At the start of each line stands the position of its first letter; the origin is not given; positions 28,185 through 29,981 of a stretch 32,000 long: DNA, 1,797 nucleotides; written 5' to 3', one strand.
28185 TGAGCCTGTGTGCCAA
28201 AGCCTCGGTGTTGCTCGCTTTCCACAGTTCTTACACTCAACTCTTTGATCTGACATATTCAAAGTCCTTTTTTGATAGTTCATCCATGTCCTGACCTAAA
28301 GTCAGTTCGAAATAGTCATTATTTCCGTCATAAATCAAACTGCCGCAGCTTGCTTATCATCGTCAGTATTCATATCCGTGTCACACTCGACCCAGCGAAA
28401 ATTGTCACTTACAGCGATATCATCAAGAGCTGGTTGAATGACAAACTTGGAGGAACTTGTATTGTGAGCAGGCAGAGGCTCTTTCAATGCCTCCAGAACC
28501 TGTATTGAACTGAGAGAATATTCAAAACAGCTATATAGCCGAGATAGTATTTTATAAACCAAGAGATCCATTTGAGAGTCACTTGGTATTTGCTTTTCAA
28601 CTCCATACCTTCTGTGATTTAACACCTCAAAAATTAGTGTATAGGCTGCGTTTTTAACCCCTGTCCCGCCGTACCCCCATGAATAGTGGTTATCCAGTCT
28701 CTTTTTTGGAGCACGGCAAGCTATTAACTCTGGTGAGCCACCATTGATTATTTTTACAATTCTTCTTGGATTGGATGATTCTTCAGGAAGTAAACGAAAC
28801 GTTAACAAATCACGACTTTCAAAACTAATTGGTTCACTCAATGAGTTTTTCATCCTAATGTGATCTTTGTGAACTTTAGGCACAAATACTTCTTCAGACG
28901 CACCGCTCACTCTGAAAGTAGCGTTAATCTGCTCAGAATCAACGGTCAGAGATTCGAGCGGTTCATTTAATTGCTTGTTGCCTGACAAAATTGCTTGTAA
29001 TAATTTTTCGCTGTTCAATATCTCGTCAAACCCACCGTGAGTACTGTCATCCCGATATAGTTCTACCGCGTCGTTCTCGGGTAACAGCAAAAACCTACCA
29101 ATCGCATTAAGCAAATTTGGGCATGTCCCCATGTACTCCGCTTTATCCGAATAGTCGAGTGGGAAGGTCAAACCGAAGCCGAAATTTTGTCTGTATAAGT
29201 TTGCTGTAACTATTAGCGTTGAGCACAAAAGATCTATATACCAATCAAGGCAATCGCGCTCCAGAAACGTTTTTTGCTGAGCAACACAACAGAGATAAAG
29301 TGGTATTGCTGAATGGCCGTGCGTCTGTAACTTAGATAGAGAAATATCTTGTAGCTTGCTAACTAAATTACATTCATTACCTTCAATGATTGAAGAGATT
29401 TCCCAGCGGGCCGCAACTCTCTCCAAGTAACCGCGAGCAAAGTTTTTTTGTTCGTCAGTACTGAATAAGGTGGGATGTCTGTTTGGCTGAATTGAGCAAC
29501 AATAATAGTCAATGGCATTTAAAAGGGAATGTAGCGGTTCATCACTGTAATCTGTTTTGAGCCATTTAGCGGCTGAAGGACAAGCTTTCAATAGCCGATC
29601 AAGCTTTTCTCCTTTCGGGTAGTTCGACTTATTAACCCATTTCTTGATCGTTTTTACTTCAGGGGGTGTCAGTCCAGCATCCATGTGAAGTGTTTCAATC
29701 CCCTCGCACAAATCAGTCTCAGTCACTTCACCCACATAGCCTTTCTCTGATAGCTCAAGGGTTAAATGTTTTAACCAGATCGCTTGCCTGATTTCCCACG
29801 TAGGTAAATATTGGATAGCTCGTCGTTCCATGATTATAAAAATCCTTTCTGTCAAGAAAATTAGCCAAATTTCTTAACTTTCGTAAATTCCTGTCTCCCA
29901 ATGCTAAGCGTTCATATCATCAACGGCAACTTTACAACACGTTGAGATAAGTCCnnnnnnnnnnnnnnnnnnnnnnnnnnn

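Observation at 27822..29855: Orphan two-gene cargo operon between the att junction and alpA: candidate new anti-phage or satellite-control system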

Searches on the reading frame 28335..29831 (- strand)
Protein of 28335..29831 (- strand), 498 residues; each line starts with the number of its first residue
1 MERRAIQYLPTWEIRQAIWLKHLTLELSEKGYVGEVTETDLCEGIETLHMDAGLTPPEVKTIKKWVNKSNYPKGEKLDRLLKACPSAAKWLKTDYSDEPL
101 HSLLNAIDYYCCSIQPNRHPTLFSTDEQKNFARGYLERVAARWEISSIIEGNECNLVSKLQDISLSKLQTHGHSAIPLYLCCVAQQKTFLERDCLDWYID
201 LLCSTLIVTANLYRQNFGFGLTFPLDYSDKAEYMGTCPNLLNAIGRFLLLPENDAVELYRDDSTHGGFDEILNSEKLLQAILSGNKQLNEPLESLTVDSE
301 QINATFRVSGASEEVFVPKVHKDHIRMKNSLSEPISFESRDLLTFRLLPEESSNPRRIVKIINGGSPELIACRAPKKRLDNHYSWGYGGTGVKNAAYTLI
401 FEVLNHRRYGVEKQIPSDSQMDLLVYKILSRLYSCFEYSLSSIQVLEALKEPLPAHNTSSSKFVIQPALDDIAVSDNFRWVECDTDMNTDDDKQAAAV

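Call 6: search_protein_families(library=pfam, proteins=[window:28335-29831:-], max_evalue=1)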
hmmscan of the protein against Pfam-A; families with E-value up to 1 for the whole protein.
window:28335-29831:- (498 aa): 2 families
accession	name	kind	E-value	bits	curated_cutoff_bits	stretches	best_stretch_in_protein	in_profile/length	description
PF19663.4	DUF6166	-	0.14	12.7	27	1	381-406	32-57/93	Family of unknown function (DUF6166)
PF07261.16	DnaB_2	-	0.22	11.7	22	0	53-73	11-31/74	Replication initiation and membrane attachment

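Call 7: search_protein_families(library=padloc, proteins=[window:28335-29831:-], max_evalue=1)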
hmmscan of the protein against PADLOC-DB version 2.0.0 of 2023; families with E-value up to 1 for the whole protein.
window:28335-29831:- (498 aa): 0 families

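Call 8: search_protein_families(library=phrogs, proteins=[window:28335-29831:-], max_evalue=1)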
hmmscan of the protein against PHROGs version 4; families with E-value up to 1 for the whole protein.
window:28335-29831:- (498 aa): 1 family
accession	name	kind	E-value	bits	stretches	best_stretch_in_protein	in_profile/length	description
phrog_3037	-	transcription regulation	0.029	15.2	1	49-99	35-82/189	transcriptional repressor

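Call 9: search_protein_families(library=ncbifam, proteins=[window:28335-29831:-], max_evalue=1)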
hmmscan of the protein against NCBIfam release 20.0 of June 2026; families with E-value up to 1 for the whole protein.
window:28335-29831:- (498 aa): 1 family
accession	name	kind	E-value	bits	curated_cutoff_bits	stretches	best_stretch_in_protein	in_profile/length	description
NF012160.0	APH_6_Steno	exception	0.12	11.2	550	1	37-104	94-161/270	APH(6) family putative aminoglycoside O-phosphotransferase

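Call 10: find_homologous_proteins(query=window:28335-29831:-)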
Query window:28335-29831:- (498 aa): 9 proteins with E <= 0.001 among 8000 candidates.
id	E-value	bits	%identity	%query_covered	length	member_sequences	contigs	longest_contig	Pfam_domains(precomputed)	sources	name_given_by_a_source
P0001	0.0e+0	1151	100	100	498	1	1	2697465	-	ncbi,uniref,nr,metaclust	ncbi:hypothetical protein Q7C_1417 [Methylophaga frappieri]|uniref:Uncharacterized protein n=1 Tax=M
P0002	5.3e-282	954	85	97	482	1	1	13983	-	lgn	-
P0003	5.3e-260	881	79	95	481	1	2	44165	-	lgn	-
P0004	8.5e-137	475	49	91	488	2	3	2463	-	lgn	-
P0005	3.2e-128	446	46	95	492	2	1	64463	-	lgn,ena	-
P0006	9.2e-111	389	42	91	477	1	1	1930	-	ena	-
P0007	2.7e-101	358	39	91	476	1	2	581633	-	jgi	jgi:hypothetical protein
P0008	7.2e-85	304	37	89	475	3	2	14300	-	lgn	-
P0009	1.1e-84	303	36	91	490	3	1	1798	-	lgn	-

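Call 13: find_encoding_contigs(protein=P0007, flank=10000, max_places=3)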
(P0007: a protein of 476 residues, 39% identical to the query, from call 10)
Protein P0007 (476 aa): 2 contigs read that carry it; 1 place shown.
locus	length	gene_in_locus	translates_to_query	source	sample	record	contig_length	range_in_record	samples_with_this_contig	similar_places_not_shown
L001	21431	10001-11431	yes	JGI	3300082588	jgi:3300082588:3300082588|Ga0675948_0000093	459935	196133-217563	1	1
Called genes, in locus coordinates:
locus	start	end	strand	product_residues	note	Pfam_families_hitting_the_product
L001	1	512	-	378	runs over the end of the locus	PF13784:Fic_N, PF02661:Fic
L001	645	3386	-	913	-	PF20464:MmeI_N, PF20465:MmeI_hel, PF20473:MmeI_Mtase, PF07669:Eco57I (faint), PF20466:MmeI_TRD, PF20467:MmeI_C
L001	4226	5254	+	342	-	PF04245:NA37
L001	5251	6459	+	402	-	-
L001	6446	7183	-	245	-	-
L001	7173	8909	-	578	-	PF01935:DUF87 (weak), PF12846:AAA_10 (faint), PF02534:T4SS-DNA_transf, PF10412:TrwB_AAD_bind, PF12696:TraG-D_C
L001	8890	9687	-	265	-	-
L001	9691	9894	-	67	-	PF12728:HTH_17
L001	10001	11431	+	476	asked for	-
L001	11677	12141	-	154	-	PF02635:DsrE (weak), PF13686:DrsE_2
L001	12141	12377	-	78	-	PF01206:TusA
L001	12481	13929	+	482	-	PF01435:Peptidase_M48, PF14559:TPR_19 (faint), PF13428:TPR_14 (faint), PF13432:TPR_16 (faint)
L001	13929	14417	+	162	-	PF13501:SoxY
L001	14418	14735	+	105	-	PF08770:SoxZ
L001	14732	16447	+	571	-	PF00672:HAMP, PF00989:PAS, PF08448:PAS_4, PF13426:PAS_9, PF07730:HisKA_3, PF02518:HATPase_c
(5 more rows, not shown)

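Call 14: find_encoding_contigs(protein=P0005, flank=10000, max_places=3)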
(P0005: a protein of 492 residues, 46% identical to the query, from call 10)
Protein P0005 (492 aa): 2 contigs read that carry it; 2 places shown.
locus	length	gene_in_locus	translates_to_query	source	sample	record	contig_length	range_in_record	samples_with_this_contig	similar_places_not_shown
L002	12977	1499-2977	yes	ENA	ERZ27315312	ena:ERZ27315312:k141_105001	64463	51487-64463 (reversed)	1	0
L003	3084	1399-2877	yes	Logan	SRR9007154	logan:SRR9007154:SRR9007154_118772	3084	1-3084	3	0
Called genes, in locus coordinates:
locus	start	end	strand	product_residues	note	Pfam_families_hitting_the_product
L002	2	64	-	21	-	?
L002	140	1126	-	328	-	PF10134:RPA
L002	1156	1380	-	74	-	PF12728:HTH_17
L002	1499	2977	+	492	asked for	-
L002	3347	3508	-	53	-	-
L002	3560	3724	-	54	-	PF07043:DUF1328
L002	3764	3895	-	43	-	PF08085:Entericidin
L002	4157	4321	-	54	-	PF07043:DUF1328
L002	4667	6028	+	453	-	PF07730:HisKA_3, PF02518:HATPase_c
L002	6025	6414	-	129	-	PF00072:Response_reg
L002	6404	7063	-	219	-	PF00072:Response_reg, PF00196:GerE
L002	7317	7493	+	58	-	-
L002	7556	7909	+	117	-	PF01442:Apolipoprotein (faint)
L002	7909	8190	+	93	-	-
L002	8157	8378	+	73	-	-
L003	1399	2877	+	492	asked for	-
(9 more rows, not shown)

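Call 15: find_encoding_contigs(protein=P0003, flank=10000, max_places=3)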
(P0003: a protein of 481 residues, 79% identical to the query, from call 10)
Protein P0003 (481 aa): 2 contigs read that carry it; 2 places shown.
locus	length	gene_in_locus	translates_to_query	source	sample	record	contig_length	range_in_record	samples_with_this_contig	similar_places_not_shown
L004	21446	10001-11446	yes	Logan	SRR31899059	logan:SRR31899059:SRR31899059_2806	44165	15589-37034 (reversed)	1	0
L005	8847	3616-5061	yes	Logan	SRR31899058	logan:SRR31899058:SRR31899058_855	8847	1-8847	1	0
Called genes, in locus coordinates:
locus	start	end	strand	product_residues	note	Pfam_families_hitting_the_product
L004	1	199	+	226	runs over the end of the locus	-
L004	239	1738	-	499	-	PF25164:CoiA_N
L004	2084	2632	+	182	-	PF05713:MobC (weak)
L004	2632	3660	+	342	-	PF03432:Relaxase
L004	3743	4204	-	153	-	-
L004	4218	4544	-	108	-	PF05534:HicB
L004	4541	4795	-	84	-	PF07927:HicA_toxin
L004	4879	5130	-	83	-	PF02604:PhdYeFM_antitox (weak)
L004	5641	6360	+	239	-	PF07996:T4SS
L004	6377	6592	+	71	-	-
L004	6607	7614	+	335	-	PF04610:TrbL, PF19590:TrbL_3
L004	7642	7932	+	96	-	-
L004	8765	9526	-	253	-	PF04796:RepA_C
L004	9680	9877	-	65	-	PF12728:HTH_17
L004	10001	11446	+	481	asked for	-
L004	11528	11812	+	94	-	-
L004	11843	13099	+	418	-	PF01555:N6_N4_Mtase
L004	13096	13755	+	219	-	PF18273:T3RM_EcoP15I_C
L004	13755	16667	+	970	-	PF04851:ResIII, PF19778:RE_endonuc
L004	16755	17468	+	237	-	PF08867:FRG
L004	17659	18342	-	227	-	PF00999:Na_H_Exchanger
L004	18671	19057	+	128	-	PF01361:Tautomerase (faint), PF14552:Tautomerase_2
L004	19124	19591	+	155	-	PF03449:GreA_GreB_N, PF01272:GreA_GreB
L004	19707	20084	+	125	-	PF03203:MerC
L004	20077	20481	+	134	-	PF21157:DksA_N, PF01258:zf-dskA_traR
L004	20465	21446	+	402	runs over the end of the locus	PF02492:cobW, PF07683:CobW_C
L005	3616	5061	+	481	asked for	-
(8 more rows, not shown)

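Call 19: search_solved_structures(query=A1, max_evalue=10)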
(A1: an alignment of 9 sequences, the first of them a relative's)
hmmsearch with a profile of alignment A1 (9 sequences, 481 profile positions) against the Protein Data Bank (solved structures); distinct sequences matched with E-value up to 10: 2.
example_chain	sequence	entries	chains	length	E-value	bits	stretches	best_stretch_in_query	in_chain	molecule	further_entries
5huz_A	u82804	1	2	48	0.29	13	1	272-316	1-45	Protein phosphatase 1 regulatory subunit 12A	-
1uuj_A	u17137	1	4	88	0.59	12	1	242-308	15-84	PLATELET-ACTIVATING FACTOR ACETYLHYDROLASE IB ALPHA SUBUNIT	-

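Call 20: find_related_loci(query=A1, collection=genome_contigs, flank=10000)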
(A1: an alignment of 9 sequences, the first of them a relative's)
Query A1 (498 aa) in genome_contigs; peptide patterns used: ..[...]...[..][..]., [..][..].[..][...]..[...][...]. (x = any residue, [..] = any of these).
19 stretches matched a pattern, but none encodes a relative of the query by tblastn (E <= 1e-3).

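Call 21: find_encoding_contigs(protein=P0002, flank=10000, max_places=3)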
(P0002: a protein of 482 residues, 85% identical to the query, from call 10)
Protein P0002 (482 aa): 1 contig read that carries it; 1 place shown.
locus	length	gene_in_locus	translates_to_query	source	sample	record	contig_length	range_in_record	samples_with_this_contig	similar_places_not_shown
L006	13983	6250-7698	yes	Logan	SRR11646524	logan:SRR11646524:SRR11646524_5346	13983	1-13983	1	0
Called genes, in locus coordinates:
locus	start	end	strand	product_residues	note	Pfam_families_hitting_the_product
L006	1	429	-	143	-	?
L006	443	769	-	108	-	PF05534:HicB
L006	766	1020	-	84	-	PF07927:HicA_toxin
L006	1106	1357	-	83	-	PF02604:PhdYeFM_antitox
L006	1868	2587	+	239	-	PF07996:T4SS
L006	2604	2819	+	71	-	-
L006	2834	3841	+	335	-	PF04610:TrbL, PF19590:TrbL_3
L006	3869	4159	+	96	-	-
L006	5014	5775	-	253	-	PF04796:RepA_C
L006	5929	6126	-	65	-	PF12728:HTH_17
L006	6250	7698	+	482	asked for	-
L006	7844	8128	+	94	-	-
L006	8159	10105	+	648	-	PF01555:N6_N4_Mtase, PF18273:T3RM_EcoP15I_C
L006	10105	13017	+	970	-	PF04851:ResIII, PF19778:RE_endonuc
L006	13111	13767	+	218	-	-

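Call 22: find_encoding_contigs(protein=P0008, flank=10000, max_places=3)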
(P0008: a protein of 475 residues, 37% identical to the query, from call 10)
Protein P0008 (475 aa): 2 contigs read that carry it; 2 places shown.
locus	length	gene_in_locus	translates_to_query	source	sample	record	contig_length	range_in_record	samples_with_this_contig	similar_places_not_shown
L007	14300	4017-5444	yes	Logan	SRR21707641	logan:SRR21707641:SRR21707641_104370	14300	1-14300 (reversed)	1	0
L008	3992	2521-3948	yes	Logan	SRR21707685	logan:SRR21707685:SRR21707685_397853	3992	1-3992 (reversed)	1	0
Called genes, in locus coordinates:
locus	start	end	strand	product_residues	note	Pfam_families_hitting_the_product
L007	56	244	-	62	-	-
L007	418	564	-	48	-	-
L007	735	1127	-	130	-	-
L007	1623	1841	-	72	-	PF11903:ParD_like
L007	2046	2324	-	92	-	-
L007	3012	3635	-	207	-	PF13730:HTH_36 (weak)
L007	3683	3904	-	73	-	PF12728:HTH_17 (weak)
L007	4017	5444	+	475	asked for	-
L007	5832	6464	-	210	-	PF04367:DUF502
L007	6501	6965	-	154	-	PF02635:DsrE (weak), PF13686:DrsE_2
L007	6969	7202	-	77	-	PF01206:TusA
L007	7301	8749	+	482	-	PF01435:Peptidase_M48, PF12895:ANAPC3 (faint), PF14559:TPR_19 (faint), PF13428:TPR_14 (faint), PF13432:TPR_16 (weak)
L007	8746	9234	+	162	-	PF13501:SoxY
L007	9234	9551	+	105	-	PF08770:SoxZ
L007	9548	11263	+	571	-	PF00672:HAMP (faint), PF00989:PAS, PF08448:PAS_4, PF13426:PAS_9, PF13589:HATPase_c_3 (faint), PF07730:HisKA_3, PF02518:HATPase_c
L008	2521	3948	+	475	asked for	-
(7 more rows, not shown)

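Call 23: find_encoding_contigs(protein=P0001, flank=10000, max_places=2)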
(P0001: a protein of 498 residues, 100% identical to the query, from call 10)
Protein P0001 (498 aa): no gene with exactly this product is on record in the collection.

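Call 31: predict_structure(alignment_id=A1)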
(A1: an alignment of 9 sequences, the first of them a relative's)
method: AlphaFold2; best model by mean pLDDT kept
length: 498 residues; sequences in the alignment: 9
mean_pLDDT: 43.9   pTM: 0.29
mean pLDDT of the five models: 43.9, 43.1, 41.7, 41.2, 38.9
residues with pLDDT >= 90: 0; 70-90: 54; 50-70: 81; < 50: 363
segments of 3 or more residues with pLDDT < 50: 1-20, 53-55, 68-338, 378-384, 386-388, 429-436, 451-498
pLDDT, mean of each block of 10 residues (from residue 1): 26 41 57 65 62 54 52 41 34 33 34 31 37 42 43 40 37 40 40 40 39 30 31 30 32 28 28 35 36 39 34 29 28 43 74 62 78 60 49 76 75 73 58 54 72 32 26 28 30 32
secondary structure, 60 per line:
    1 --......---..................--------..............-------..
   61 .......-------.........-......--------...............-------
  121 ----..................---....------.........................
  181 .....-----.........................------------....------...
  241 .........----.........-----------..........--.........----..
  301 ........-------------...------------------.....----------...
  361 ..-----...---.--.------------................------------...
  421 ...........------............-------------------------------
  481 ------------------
elements in order: H3-8 H12-29 H38-51 H59-67 H75-83 H85-90 H99-113 H125-142 H146-149 H156-185 H191-215 H228-231 H238-249 H254-262 H274-283 H286-294 H299-308 E343-347 E358-362 E368-370 H390-405 H418-431 E438-441 H442-449

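Call 32: search_protein_representatives(alignment_id=A1)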
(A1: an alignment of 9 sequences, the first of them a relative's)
Query: 9 sequences, 481 profile positions. Proteins with E-value up to 0.001 (for the whole library): 15; up to 1e-10: 12; up to 1e-30: 9. The best 15 are listed.
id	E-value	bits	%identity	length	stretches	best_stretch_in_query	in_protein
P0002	1.3e-231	785.9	-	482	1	4-477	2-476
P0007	5.0e-218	741.1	-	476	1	1-472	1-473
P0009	1.7e-204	696.5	-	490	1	1-473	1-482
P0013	2.2e-174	597.2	-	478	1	1-472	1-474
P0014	4.1e-156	536.9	-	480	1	3-471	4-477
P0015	4.3e-101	355.5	-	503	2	102-470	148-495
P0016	3.5e-80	286.5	-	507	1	5-463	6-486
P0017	5.1e-75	269.5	-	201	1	281-472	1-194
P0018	1.3e-41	159.3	-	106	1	371-474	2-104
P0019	3.7e-28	114.9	-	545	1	4-452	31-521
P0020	7.7e-23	97.4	-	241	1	256-462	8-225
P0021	1.4e-18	83.4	-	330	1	164-449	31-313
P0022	2.1e-09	53.1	-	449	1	1-411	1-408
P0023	1.1e-08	50.8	-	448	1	1-411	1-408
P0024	1.5e-05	40.4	-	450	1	1-416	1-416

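Call 34: search_protein_families(library=pfam, alignment_id=A2, max_evalue=0.1)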
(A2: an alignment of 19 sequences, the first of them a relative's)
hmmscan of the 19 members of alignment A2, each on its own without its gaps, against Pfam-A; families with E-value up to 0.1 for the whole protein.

A. member 1, P0001 (498 aa): 0 families

B. families by the number of members that match (of 19 scanned): 7 families
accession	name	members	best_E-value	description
PF19663.4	DUF6166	17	6.1e-09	Family of unknown function (DUF6166)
PF01381.28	HTH_3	1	0.00056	Helix-turn-helix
PF03338.20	Pox_J1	1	0.005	Poxvirus J1 protein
PF15943.11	YdaS_toxin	1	0.023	Bacterial toxin YdaS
PF11948.15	DUF3465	1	0.029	Protein of unknown function (DUF3465)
PF07261.16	DnaB_2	1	0.053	Replication initiation and membrane attachment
PF24225.1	DUF7441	1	0.087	Domain of unknown function (DUF7441)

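Call 35: search_protein_families(library=pfam, proteins=[P0013, P0014, P0015, P0016, P0019, P0020, P0021, P0022, P0023, P0024], max_evalue=0.1)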
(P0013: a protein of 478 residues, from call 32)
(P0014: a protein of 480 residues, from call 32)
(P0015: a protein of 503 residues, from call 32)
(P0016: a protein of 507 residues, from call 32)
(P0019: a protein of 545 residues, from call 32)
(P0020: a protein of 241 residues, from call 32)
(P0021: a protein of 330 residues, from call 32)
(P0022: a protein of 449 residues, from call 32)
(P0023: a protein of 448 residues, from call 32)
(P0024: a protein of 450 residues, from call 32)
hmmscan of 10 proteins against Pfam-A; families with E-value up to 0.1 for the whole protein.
P0013 (478 aa): 2 families
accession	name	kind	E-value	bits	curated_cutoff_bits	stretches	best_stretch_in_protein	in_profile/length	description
PF19663.4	DUF6166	-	0.0019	18.7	27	1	377-412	24-60/93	Family of unknown function (DUF6166)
PF11948.15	DUF3465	-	0.029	14.8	25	1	315-361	68-113/124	Protein of unknown function (DUF3465)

P0014 (480 aa): 2 families
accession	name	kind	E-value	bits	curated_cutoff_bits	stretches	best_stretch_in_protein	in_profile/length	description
PF19663.4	DUF6166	-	0.00017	22.1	27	1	383-418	27-61/93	Family of unknown function (DUF6166)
PF03338.20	Pox_J1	-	0.005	17.2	27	1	257-337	10-90/145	Poxvirus J1 protein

P0015 (503 aa): 0 families

P0016 (507 aa): 1 family
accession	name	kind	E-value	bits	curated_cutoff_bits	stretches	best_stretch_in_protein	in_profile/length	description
PF19663.4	DUF6166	-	6.1e-09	36.3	27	1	403-469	26-86/93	Family of unknown function (DUF6166)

P0019 (545 aa): 1 family
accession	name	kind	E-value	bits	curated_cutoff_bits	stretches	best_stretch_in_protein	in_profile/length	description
PF19663.4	DUF6166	-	0.0029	18.1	27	1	432-520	8-91/93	Family of unknown function (DUF6166)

P0020 (241 aa): 1 family
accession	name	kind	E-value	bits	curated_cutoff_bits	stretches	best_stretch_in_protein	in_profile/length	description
PF19663.4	DUF6166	-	3.1e-07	30.8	27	1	146-212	30-89/93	Family of unknown function (DUF6166)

P0021 (330 aa): 1 family
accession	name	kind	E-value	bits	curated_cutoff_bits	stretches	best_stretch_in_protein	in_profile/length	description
PF19663.4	DUF6166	-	8e-08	32.7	27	1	247-314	26-90/93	Family of unknown function (DUF6166)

P0022 (449 aa): 1 family
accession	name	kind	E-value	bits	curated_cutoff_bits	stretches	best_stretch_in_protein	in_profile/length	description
PF19663.4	DUF6166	-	8.7e-08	32.6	27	1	365-427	20-79/93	Family of unknown function (DUF6166)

P0023 (448 aa): 4 families
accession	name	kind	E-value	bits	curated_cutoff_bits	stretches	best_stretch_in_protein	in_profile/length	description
PF19663.4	DUF6166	-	0.00029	21.3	27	1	364-424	16-76/93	Family of unknown function (DUF6166)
PF01381.28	HTH_3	-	0.00056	20.3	23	1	54-90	19-55/55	Helix-turn-helix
PF15943.11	YdaS_toxin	-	0.023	15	30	1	53-84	17-48/65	Bacterial toxin YdaS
PF24225.1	DUF7441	-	0.087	13.3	27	0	305-339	2-36/68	Domain of unknown function (DUF7441)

P0024 (450 aa): 1 family
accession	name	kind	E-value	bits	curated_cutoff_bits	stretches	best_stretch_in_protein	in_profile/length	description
PF19663.4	DUF6166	-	5.7e-07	30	27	1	371-441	21-85/93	Family of unknown function (DUF6166)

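Call 38: find_homologous_proteins(query=A2, max_evalue=0.001)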
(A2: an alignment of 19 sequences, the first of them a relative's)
Query A2 (19 sequences) (498 aa, profile of the alignment): 8 proteins with E <= 0.001 among 8000 candidates.
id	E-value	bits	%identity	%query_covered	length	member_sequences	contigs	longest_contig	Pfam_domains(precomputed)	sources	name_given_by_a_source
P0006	1.2e-193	662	42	91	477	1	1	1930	-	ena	-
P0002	5.8e-185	634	85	97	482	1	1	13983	-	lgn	-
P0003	6.4e-184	630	79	95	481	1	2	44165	-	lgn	-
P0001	1.4e-182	626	100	100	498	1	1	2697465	-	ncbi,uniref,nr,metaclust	ncbi:hypothetical protein Q7C_1417 [Methylophaga frappieri]|uniref:Uncharacterized protein n=1 Tax=M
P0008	2.6e-180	618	37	89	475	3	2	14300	-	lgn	-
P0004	1.7e-171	589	49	91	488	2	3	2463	-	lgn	-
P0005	3.0e-167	575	46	95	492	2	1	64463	-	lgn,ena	-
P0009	6.8e-166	571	36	91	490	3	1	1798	-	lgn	-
